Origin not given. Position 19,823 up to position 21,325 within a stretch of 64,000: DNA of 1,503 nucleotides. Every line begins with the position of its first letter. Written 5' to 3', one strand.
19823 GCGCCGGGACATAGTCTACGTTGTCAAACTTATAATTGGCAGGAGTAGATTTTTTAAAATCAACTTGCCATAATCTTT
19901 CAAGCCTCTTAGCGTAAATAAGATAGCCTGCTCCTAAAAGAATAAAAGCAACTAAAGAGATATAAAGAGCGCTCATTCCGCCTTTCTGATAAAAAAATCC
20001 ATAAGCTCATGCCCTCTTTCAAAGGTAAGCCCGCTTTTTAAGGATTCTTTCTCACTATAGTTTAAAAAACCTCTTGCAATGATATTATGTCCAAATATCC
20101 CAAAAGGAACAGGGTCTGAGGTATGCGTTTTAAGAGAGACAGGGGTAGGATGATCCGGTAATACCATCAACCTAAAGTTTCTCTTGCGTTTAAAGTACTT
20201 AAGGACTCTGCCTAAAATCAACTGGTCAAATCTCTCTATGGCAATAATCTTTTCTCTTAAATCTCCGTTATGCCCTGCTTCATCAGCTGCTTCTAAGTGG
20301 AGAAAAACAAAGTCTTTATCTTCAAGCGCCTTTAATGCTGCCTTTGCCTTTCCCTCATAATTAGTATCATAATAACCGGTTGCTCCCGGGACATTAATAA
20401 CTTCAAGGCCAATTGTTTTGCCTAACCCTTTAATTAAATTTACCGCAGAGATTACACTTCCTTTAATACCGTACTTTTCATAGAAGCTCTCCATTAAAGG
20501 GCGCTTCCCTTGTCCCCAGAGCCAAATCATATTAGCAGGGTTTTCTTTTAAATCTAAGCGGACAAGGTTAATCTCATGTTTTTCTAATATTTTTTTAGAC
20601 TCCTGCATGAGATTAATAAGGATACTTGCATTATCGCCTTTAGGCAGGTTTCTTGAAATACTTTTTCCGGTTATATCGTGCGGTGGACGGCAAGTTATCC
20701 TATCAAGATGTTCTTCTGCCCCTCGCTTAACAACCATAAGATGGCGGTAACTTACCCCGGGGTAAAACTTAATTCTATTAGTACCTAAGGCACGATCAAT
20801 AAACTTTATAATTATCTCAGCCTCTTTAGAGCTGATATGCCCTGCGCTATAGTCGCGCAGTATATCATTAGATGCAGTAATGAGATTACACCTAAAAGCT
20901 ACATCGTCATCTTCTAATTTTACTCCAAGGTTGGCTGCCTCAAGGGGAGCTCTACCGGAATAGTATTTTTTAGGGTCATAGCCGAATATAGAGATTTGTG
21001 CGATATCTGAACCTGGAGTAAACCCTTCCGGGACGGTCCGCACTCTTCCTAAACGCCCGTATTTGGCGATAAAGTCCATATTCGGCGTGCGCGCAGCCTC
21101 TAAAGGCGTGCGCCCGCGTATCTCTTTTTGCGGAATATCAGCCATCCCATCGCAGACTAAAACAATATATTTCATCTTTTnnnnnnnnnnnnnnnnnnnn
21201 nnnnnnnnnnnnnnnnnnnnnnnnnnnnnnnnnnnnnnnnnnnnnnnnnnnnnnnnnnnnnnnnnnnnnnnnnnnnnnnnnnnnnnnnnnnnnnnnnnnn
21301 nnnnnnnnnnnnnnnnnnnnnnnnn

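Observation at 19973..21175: Archaeal-type cofactor-independent phosphoglycerate mutase homolog embedded among aspartate-family genes, a candidate non-orthologous homoserine kinase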

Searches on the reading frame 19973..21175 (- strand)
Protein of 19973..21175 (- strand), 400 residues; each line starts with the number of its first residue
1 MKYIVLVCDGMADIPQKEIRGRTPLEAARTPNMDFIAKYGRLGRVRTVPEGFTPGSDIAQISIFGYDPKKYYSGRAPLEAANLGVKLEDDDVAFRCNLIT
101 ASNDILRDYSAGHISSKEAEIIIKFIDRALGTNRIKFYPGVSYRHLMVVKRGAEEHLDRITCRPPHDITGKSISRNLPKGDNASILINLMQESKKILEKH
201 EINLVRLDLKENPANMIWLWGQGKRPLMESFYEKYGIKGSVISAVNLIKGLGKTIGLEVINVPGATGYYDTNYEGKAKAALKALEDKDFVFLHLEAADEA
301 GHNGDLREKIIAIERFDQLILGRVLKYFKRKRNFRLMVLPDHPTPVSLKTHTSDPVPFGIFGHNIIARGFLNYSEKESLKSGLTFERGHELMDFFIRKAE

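Call 4: search_protein_families(library=ncbifam, proteins=[window:19973-21175:-])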
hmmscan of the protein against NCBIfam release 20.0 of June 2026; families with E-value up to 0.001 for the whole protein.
window:19973-21175:- (400 aa): 6 families
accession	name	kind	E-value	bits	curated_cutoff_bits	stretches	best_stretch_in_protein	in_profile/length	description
NF003242.0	PRK04200.1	equivalog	1.3e-171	570.8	426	1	1-397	1-394/395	cofactor-independent phosphoglycerate mutase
TIGR02535.1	hyp_Hser_kinase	hypoth_equivalog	2.6e-167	556.6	446.3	1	1-396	1-396/397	proposed homoserine kinase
TIGR00306.2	apgM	subfamily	8.8e-159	528.8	320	1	2-396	1-403/403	2,3-bisphosphoglycerate-independent phosphoglycerate mutase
NF003104.0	PRK04024.1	equivalog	1.2e-101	340.5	489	1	1-395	3-400/412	2,3-bisphosphoglycerate-independent phosphoglycerate mutase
NF038358.1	phophono_PhpG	equivalog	1.1e-64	218.7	545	2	182-395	204-415/417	CMP-5'-phosphonoformate--3-phosphoglycerate phosphonoformyl transferase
NF003160.0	PRK04135.1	equivalog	2.2e-64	217.6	468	1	2-398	17-394/403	2,3-bisphosphoglycerate-independent phosphoglycerate mutase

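Call 10: find_homologous_proteins(query=window:19973-21175:-)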
Query window:19973-21175:- (400 aa): 8000 proteins with E <= 0.001 among 8000 candidates; the best 120 are listed.
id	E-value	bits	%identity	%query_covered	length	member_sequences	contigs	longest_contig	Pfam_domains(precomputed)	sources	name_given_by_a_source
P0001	8.4e-269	909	100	100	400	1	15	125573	PF10143.15,PF01676.24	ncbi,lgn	ncbi:MAG: cofactor-independent phosphoglycerate mutase [Candidatus Omnitrophota bacterium]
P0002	1.4e-253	859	93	100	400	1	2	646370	PF10143.15,PF01676.24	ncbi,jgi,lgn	jgi:2,3-bisphosphoglycerate-independent phosphoglycerate mutase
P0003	6.9e-241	817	90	100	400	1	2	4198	PF10143.15,PF01676.24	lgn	-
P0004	1.9e-238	809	88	100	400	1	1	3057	PF10143.15,PF01676.24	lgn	-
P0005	8.5e-227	771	82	100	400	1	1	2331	PF10143.15,PF01676.24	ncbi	-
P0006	1.2e-226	770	82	100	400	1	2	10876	PF10143.15,PF01676.24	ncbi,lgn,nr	ncbi:MAG: cofactor-independent phosphoglycerate mutase [Candidatus Omnitrophica bacterium ADurb.Bin2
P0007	4.5e-226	768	82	100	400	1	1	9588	PF10143.15,PF01676.24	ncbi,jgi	ncbi:MAG: cofactor-independent phosphoglycerate mutase [Candidatus Omnitrophota bacterium]|jgi:2,3-b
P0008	7.4e-225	764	82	100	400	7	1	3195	PF10143.15,PF01676.24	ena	-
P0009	2.2e-223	759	82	100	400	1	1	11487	PF10143.15,PF01676.24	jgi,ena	-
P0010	7.5e-223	758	82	100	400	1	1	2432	PF10143.15,PF01676.24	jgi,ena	-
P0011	4.9e-222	755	82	100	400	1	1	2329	PF10143.15,PF01676.24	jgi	jgi:2,3-bisphosphoglycerate-independent phosphoglycerate mutase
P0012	1.1e-220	751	81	100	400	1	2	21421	PF10143.15,PF01676.24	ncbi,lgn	-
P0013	9.0e-220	747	82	100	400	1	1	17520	PF10143.15,PF01676.24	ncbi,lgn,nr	ncbi:MAG: cofactor-independent phosphoglycerate mutase [Candidatus Omnitrophica bacterium]|nr:cofact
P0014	1.0e-219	747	80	100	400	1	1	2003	PF10143.15,PF01676.24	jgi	jgi:2,3-bisphosphoglycerate-independent phosphoglycerate mutase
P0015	2.0e-217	740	79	99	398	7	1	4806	PF10143.15,PF01676.24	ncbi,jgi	ncbi:MAG: cofactor-independent phosphoglycerate mutase [Candidatus Omnitrophota bacterium]|jgi:2,3-b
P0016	2.0e-215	733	80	99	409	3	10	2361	PF10143.15,PF01676.24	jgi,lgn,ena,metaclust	metaclust:\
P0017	3.5e-215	732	78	100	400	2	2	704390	PF10143.15,PF01676.24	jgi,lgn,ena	-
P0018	4.2e-215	732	78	100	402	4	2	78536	PF10143.15,PF01676.24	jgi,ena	jgi:2,3-bisphosphoglycerate-independent phosphoglycerate mutase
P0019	2.6e-214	730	78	100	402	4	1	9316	PF10143.15,PF01676.24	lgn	-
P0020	5.4e-214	728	78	100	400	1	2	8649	PF10143.15,PF01676.24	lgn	-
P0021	7.9e-214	728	78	100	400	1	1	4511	PF10143.15,PF01676.24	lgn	-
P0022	1.2e-213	727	78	100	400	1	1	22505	PF10143.15,PF01676.24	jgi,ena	-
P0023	3.3e-213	726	78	99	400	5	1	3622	PF10143.15,PF01676.24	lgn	-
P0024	6.6e-213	725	78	100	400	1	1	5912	PF10143.15,PF01676.24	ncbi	-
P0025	8.7e-212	721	77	100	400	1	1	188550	PF10143.15,PF01676.24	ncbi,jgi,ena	ncbi:MAG: cofactor-independent phosphoglycerate mutase [Candidatus Omnitrophota bacterium]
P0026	1.8e-211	720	76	100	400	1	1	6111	PF10143.15,PF01676.24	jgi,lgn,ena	-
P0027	6.4e-211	718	77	100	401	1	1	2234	PF10143.15,PF01676.24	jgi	-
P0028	1.0e-210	718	76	100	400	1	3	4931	PF10143.15,PF01676.24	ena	-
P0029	1.0e-210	718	77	100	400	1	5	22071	PF10143.15,PF01676.24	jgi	jgi:2,3-bisphosphoglycerate-independent phosphoglycerate mutase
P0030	1.2e-210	718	76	100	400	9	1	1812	PF10143.15,PF01676.24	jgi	-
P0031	2.1e-210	717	77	99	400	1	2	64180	PF10143.15,PF01676.24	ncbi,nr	ncbi:MAG: cofactor-independent phosphoglycerate mutase [Candidatus Omnitrophica bacterium]|nr:cofact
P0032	2.8e-210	716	76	100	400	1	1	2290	PF10143.15,PF01676.24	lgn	-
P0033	8.1e-210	715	76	100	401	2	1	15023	PF10143.15,PF01676.24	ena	-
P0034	8.7e-210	715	77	100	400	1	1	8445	PF10143.15,PF01676.24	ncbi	-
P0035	1.4e-209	714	76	100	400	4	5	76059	PF10143.15,PF01676.24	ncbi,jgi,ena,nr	ncbi:MAG: cofactor-independent phosphoglycerate mutase [Candidatus Omnitrophica bacterium]|nr:cofact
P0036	2.2e-209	713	75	100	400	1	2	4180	PF10143.15,PF01676.24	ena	-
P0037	5.8e-209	712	78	97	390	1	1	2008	PF10143.15,PF01676.24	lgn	-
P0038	1.1e-208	711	79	98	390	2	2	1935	PF10143.15,PF01676.24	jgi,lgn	-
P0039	1.6e-208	710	74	100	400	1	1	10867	PF10143.15,PF01676.24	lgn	-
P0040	2.1e-208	710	76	100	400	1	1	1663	PF10143.15,PF01676.24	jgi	-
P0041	2.5e-208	710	76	100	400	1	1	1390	PF10143.15,PF01676.24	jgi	-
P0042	4.5e-208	709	76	100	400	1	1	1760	PF10143.15,PF01676.24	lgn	-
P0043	5.8e-208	709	76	99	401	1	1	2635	PF10143.15,PF01676.24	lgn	-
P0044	6.4e-208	708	76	100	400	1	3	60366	PF10143.15,PF01676.24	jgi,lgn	-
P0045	9.4e-208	708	75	100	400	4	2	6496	PF10143.15,PF01676.24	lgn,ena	-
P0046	3.1e-207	706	76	100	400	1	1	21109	PF10143.15,PF01676.24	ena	-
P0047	3.4e-207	706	74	100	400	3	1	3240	PF10143.15,PF01676.24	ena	-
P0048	4.6e-207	706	75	100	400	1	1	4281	PF10143.15,PF01676.24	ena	-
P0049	7.2e-207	705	75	100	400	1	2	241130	PF10143.15,PF01676.24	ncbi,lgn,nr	ncbi:MAG: cofactor-independent phosphoglycerate mutase [Candidatus Omnitrophica bacterium]|nr:cofact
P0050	7.6e-207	705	75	100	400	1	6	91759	PF10143.15,PF01676.24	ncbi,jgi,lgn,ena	ncbi:MAG: cofactor-independent phosphoglycerate mutase [Candidatus Omnitrophota bacterium]|jgi:2,3-b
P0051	1.6e-206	704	76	99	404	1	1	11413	PF10143.15,PF01676.24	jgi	jgi:2,3-bisphosphoglycerate-independent phosphoglycerate mutase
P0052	2.2e-206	703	76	99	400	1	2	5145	PF10143.15,PF01676.24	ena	-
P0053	8.8e-206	701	75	100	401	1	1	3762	PF10143.15,PF01676.24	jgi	-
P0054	9.4e-206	701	76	99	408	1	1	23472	PF10143.15,PF01676.24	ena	-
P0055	5.0e-205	699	74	100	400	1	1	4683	PF10143.15,PF01676.24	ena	-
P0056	6.3e-205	699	73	100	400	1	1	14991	PF10143.15,PF01676.24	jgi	jgi:2,3-bisphosphoglycerate-independent phosphoglycerate mutase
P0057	6.5e-205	699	74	99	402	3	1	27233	PF10143.15,PF01676.24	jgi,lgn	jgi:2,3-bisphosphoglycerate-independent phosphoglycerate mutase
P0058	9.9e-205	698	74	99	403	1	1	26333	PF10143.15,PF01676.24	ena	-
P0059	1.2e-204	698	73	100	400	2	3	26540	PF10143.15,PF01676.24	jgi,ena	-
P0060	1.5e-204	697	75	99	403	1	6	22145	PF10143.15,PF01676.24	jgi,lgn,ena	-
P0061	1.8e-204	697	74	100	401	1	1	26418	PF10143.15,PF01676.24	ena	-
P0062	1.8e-204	697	74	100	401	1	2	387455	PF10143.15,PF01676.24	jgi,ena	-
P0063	2.7e-204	697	74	100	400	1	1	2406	PF10143.15,PF01676.24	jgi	-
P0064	3.7e-204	696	74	100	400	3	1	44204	PF10143.15,PF01676.24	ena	-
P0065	4.0e-204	696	75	99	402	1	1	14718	PF10143.15,PF01676.24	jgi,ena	-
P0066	4.7e-204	696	74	100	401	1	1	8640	PF10143.15,PF01676.24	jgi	-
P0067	5.0e-204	696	74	100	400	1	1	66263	PF10143.15,PF01676.24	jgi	-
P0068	5.8e-204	695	74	100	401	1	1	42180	PF10143.15,PF01676.24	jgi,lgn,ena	-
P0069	1.4e-203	694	73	100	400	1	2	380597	PF10143.15,PF01676.24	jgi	jgi:2,3-bisphosphoglycerate-independent phosphoglycerate mutase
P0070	1.5e-203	694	73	99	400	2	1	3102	PF10143.15,PF01676.24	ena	-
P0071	1.9e-203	694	74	99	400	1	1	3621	PF10143.15,PF01676.24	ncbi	-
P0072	2.7e-203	693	74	100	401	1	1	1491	PF10143.15,PF01676.24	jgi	jgi:2,3-bisphosphoglycerate-independent phosphoglycerate mutase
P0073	2.7e-203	693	74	100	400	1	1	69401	PF10143.15,PF01676.24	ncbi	ncbi:MAG: cofactor-independent phosphoglycerate mutase [Candidatus Omnitrophota bacterium]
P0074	3.6e-203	693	74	100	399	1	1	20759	PF10143.15,PF01676.24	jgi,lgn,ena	-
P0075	6.5e-203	692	75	100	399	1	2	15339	PF10143.15,PF01676.24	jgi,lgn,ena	-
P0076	7.0e-203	692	74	100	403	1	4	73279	PF10143.15,PF01676.24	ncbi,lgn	-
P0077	8.3e-203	692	74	99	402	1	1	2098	PF10143.15,PF01676.24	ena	-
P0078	9.3e-203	691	74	100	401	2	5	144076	PF10143.15,PF01676.24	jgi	jgi:2,3-bisphosphoglycerate-independent phosphoglycerate mutase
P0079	1.3e-202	691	74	100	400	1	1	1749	PF10143.15,PF01676.24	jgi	jgi:2,3-bisphosphoglycerate-independent phosphoglycerate mutase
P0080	1.4e-202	691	73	100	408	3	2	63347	PF10143.15,PF01676.24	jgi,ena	jgi:2,3-bisphosphoglycerate-independent phosphoglycerate mutase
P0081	1.6e-202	691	73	100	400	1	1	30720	PF10143.15,PF01676.24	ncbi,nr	ncbi:MAG: cofactor-independent phosphoglycerate mutase [Candidatus Omnitrophica bacterium]|nr:cofact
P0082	1.7e-202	691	73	99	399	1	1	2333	PF10143.15,PF01676.24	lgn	-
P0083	2.0e-202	690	73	100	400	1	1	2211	PF10143.15,PF01676.24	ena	-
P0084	2.5e-202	690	73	100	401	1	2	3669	PF10143.15,PF01676.24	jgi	-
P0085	3.0e-202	690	75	99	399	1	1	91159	PF10143.15,PF01676.24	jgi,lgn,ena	-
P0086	4.0e-202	689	75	100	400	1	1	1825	PF10143.15,PF01676.24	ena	-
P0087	4.5e-202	689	73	100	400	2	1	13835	PF10143.15,PF01676.24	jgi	jgi:2,3-bisphosphoglycerate-independent phosphoglycerate mutase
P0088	6.3e-202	689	73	100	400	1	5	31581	PF10143.15,PF01676.24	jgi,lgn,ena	jgi:2,3-bisphosphoglycerate-independent phosphoglycerate mutase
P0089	6.4e-202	689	75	99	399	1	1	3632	PF10143.15,PF01676.24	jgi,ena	-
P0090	6.7e-202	689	75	99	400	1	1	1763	PF10143.15,PF01676.24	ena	-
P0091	6.9e-202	689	75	99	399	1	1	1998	PF10143.15,PF01676.24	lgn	-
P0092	8.5e-202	688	74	99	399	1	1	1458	PF10143.15,PF01676.24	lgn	-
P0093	9.2e-202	688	75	99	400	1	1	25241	PF10143.15,PF01676.24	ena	-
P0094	9.2e-202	688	75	99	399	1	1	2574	PF10143.15,PF01676.24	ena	-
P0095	9.7e-202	688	72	100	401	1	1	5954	PF10143.15,PF01676.24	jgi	-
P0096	1.7e-201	687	75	99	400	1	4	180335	PF10143.15,PF01676.24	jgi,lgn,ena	-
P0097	1.9e-201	687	73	100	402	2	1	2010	PF10143.15,PF01676.24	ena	-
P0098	2.2e-201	687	74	99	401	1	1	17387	PF10143.15,PF01676.24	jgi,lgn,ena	-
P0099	2.7e-201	687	74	99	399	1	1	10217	PF10143.15,PF01676.24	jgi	jgi:2,3-bisphosphoglycerate-independent phosphoglycerate mutase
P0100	3.7e-201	686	73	100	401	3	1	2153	PF10143.15,PF01676.24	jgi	jgi:2,3-bisphosphoglycerate-independent phosphoglycerate mutase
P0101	5.5e-201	686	74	99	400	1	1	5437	PF10143.15,PF01676.24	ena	-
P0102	6.8e-201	685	75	99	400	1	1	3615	PF10143.15,PF01676.24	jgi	jgi:2,3-bisphosphoglycerate-independent phosphoglycerate mutase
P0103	8.0e-201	685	73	99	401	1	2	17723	PF10143.15,PF01676.24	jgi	jgi:2,3-bisphosphoglycerate-independent phosphoglycerate mutase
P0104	8.6e-201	685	75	99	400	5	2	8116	PF10143.15,PF01676.24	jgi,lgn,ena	-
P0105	1.2e-200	685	74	100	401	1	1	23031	PF10143.15,PF01676.24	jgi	-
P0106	1.2e-200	685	72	100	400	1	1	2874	PF10143.15,PF01676.24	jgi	jgi:2,3-bisphosphoglycerate-independent phosphoglycerate mutase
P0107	1.3e-200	684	72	100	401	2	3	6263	PF10143.15,PF01676.24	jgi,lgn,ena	jgi:2,3-bisphosphoglycerate-independent phosphoglycerate mutase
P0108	1.4e-200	684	74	100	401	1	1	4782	PF10143.15,PF01676.24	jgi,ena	-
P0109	2.0e-200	684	72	100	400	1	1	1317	PF10143.15,PF01676.24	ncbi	-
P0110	2.0e-200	684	74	100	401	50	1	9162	PF10143.15,PF01676.24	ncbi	-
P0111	2.6e-200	683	74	100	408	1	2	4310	PF10143.15,PF01676.24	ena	-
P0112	2.7e-200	683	73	99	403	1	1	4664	PF10143.15,PF01676.24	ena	-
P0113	4.0e-200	683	73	100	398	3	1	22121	PF10143.15,PF01676.24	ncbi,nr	ncbi:MAG: cofactor-independent phosphoglycerate mutase [Candidatus Omnitrophica bacterium]|nr:cofact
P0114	4.7e-200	683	74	99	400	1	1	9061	PF10143.15,PF01676.24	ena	-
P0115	5.1e-200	682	74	99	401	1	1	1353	PF10143.15,PF01676.24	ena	-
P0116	6.2e-200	682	73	100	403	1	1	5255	PF10143.15,PF01676.24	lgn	-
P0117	6.5e-200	682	71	100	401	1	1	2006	PF10143.15,PF01676.24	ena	-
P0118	9.0e-200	682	72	99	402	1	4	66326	PF10143.15,PF01676.24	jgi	jgi:2,3-bisphosphoglycerate-independent phosphoglycerate mutase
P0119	9.9e-200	682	73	100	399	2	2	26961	PF10143.15,PF01676.24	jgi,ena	-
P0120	1.0e-199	682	73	100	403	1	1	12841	PF10143.15,PF01676.24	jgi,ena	-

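Call 11: search_solved_structures(query=window:19973-21175:-, show_alignments=2)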
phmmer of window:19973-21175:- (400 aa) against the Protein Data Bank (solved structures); distinct sequences matched with E-value up to 0.001: 3.
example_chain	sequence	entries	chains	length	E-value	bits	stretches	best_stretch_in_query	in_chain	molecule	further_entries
2zkt_A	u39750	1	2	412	2.3e-69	237.4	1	3-394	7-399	2,3-bisphosphoglycerate-independent phosphoglycerate mutase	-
3kd8_A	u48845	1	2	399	5.9e-60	206.4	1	3-396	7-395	2,3-bisphosphoglycerate-independent phosphoglycerate mutase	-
3idd_A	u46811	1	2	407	6.2e-60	206.3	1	3-396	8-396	2,3-bisphosphoglycerate-independent phosphoglycerate mutase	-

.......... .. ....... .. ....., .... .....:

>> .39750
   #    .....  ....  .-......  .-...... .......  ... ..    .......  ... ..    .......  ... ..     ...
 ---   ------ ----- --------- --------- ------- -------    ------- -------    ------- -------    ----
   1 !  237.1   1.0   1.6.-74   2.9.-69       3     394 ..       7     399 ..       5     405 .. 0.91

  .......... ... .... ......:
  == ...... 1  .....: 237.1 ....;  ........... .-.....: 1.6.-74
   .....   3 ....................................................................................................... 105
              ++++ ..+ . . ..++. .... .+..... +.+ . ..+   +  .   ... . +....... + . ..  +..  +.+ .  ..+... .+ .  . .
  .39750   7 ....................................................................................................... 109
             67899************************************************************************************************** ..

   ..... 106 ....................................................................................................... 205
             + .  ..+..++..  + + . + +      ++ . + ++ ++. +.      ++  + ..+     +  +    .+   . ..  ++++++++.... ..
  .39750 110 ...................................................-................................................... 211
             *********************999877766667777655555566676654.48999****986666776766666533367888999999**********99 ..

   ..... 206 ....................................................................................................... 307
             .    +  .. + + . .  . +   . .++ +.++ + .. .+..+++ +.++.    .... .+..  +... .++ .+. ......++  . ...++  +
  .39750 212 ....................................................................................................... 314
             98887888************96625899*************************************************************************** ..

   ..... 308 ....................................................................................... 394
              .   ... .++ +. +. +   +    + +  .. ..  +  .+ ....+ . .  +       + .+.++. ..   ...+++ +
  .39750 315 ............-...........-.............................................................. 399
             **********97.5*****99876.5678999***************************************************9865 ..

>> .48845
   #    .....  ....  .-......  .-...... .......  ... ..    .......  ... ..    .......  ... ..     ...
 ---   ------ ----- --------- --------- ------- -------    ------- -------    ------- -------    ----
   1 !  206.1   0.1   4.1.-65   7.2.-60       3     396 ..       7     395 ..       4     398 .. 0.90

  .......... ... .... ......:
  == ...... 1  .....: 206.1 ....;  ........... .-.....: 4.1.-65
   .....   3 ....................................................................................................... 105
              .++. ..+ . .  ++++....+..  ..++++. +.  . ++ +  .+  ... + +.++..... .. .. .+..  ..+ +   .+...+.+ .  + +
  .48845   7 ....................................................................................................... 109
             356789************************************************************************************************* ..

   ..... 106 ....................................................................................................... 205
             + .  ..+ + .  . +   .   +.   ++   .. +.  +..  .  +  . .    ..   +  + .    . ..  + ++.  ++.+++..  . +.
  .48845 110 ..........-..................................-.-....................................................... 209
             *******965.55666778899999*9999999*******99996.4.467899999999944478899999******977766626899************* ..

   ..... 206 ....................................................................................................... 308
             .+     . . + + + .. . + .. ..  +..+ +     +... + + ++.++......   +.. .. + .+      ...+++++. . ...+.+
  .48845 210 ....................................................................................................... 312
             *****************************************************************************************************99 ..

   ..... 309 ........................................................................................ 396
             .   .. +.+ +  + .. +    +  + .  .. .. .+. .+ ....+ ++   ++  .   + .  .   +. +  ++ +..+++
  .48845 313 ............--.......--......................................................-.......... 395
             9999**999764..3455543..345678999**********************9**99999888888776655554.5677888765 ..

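Call 12: search_protein_families(library=pfam, max_evalue=0.00001, proteins=[window:19973-21175:-])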
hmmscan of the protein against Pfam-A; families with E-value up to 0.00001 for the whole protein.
window:19973-21175:- (400 aa): 2 families
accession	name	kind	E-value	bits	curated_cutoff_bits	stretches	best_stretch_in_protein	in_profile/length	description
PF10143.14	PhosphMutase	-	1e-59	201.7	21.5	1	37-203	1-170/170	2,3-bisphosphoglycerate-independent phosphoglycerate mutase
PF01676.23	Metalloenzyme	-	6.2e-46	157.4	24.3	1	1-394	1-248/252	Metalloenzyme superfamily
